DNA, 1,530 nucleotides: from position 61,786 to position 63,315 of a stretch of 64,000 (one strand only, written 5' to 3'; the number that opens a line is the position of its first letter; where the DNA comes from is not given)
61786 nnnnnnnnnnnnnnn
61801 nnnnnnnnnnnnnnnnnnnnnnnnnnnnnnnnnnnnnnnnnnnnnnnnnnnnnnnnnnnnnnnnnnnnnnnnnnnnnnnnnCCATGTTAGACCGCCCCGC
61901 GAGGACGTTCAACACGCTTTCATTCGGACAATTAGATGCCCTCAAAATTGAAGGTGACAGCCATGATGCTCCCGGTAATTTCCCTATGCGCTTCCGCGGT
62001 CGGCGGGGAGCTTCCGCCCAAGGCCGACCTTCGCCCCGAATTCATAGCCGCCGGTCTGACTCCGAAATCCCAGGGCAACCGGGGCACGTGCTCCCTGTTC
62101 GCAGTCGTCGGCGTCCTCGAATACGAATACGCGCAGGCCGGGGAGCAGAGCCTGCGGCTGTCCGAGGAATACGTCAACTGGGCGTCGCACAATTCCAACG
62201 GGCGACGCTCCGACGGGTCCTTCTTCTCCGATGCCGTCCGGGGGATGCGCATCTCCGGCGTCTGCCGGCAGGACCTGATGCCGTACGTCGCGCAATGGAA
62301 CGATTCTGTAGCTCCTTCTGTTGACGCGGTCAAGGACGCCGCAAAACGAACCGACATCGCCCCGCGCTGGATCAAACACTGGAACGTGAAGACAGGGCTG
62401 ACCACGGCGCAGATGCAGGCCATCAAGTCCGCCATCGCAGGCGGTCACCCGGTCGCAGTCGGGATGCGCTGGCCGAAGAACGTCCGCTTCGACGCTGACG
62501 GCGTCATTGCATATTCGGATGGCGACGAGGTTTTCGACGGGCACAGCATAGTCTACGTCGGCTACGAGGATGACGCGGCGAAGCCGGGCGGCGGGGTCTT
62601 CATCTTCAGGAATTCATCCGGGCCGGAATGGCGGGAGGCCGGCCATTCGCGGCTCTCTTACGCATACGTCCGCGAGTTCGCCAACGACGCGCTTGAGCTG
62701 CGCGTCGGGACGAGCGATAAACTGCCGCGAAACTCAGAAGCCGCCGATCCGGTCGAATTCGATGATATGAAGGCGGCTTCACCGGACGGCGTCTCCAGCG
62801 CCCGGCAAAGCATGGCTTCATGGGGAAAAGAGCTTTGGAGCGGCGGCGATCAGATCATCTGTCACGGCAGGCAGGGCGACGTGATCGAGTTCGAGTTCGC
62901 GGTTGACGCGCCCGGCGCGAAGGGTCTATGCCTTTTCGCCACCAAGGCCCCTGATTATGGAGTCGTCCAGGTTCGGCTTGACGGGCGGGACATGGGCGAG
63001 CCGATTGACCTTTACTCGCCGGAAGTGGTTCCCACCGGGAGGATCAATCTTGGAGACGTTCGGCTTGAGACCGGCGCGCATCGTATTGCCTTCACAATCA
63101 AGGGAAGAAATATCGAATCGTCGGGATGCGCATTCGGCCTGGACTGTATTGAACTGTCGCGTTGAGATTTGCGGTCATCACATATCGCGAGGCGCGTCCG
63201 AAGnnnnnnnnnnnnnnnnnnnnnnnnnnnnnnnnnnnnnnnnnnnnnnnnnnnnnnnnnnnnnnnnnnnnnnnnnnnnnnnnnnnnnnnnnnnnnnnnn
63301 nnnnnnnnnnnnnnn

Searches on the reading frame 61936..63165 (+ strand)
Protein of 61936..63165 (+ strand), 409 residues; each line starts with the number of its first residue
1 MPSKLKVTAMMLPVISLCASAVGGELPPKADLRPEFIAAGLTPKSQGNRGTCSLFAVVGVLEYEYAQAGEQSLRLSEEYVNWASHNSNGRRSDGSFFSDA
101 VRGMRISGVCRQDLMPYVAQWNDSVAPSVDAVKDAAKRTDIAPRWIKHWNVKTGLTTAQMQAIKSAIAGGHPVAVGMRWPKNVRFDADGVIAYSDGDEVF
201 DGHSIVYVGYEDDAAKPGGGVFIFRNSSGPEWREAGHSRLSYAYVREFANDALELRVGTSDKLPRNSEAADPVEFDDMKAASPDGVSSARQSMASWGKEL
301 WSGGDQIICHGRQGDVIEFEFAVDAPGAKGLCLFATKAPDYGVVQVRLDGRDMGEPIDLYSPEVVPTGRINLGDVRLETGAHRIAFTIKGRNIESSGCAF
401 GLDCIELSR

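Call 21: find_encoding_contigs(protein=window:61936-63165:+, flank=10000, max_places=3)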
Protein window:61936-63165:+ (409 aa): 3 contigs read that carry it; 2 places shown.
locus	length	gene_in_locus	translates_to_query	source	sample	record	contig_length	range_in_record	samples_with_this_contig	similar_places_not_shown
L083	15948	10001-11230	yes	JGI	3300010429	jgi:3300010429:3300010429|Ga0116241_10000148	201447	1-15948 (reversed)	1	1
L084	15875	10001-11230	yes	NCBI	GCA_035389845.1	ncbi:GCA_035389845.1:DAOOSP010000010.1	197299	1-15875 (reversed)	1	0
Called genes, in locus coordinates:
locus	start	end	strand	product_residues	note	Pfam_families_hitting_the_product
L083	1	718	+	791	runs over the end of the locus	PF02901:PFL-like, PF01228:Gly_radical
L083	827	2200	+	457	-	-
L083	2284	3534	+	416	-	PF01041:DegT_DnrJ_EryC1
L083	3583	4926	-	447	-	PF01408:GFO_IDH_MocA, PF19051:GFO_IDH_MocA_C2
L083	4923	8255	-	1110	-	PF06283:ThuA, PF02985:HEAT (faint), PF13646:HEAT_2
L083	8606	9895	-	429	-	PF00557:Peptidase_M24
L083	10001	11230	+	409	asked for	PF00112:Peptidase_C1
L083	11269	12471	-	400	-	PF13088:BNR_2 (weak), PF02012:BNR (faint), PF13088:BNR_2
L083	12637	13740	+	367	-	PF03435:Sacchrp_dh_NADP, PF13460:NAD_binding_10 (weak)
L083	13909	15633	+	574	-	PF13229:Beta_helix (faint), PF05048:NosD (faint)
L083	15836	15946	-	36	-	?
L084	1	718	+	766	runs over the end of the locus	PF02901:PFL-like, PF01228:Gly_radical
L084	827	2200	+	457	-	-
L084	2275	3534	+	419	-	PF01041:DegT_DnrJ_EryC1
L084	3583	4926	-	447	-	PF01408:GFO_IDH_MocA, PF19051:GFO_IDH_MocA_C2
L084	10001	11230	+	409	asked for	PF00112:Peptidase_C1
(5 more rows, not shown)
